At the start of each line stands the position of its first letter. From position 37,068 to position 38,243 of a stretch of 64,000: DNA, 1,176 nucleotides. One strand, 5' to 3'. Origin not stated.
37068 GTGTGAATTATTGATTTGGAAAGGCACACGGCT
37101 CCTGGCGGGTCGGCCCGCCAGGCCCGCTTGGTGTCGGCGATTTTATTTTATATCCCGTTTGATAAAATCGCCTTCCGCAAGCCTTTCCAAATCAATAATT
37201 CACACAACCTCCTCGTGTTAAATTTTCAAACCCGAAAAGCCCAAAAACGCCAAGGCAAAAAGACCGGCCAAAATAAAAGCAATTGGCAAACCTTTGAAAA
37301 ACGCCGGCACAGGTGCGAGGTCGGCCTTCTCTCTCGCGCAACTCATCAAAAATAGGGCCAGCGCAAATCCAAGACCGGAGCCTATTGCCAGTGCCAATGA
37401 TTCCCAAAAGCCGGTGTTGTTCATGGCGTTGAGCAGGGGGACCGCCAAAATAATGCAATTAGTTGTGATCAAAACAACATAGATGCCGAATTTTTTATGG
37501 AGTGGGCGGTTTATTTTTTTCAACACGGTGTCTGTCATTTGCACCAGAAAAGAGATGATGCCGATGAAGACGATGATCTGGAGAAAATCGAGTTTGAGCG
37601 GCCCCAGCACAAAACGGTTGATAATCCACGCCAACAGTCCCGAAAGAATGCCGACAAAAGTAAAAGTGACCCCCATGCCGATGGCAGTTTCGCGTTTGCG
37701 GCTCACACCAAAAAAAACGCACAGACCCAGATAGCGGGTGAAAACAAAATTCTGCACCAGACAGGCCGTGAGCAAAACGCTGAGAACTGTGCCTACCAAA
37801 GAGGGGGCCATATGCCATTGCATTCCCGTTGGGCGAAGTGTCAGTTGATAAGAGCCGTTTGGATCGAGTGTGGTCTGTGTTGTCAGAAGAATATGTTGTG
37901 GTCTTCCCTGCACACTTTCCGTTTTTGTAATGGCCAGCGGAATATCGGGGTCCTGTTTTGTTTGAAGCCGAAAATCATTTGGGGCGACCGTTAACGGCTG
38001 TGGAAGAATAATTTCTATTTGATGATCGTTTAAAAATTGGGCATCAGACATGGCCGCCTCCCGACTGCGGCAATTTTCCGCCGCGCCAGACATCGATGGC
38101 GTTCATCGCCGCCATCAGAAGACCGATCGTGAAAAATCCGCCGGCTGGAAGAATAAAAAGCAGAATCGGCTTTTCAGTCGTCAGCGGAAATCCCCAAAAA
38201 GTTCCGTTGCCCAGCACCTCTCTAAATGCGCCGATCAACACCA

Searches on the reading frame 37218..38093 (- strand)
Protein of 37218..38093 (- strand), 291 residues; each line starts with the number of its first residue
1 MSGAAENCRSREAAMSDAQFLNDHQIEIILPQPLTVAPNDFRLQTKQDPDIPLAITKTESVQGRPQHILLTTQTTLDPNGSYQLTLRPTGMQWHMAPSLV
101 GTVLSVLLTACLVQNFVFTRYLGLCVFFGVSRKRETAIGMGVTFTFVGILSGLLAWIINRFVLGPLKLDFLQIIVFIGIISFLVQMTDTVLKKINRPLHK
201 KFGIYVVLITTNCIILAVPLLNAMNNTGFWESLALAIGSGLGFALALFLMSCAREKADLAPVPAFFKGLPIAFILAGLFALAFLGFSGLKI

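Call 68: search_protein_families(library=pfam, proteins=[window:37218-38093:-], max_evalue=0.00001)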
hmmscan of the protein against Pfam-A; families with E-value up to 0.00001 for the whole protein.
window:37218-38093:- (291 aa): 1 family
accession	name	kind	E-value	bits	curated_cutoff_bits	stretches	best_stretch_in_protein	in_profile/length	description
PF02508.19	Rnf-Nqr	-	3.1e-50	171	23.8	1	104-289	2-173/174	Rnf-Nqr subunit, membrane protein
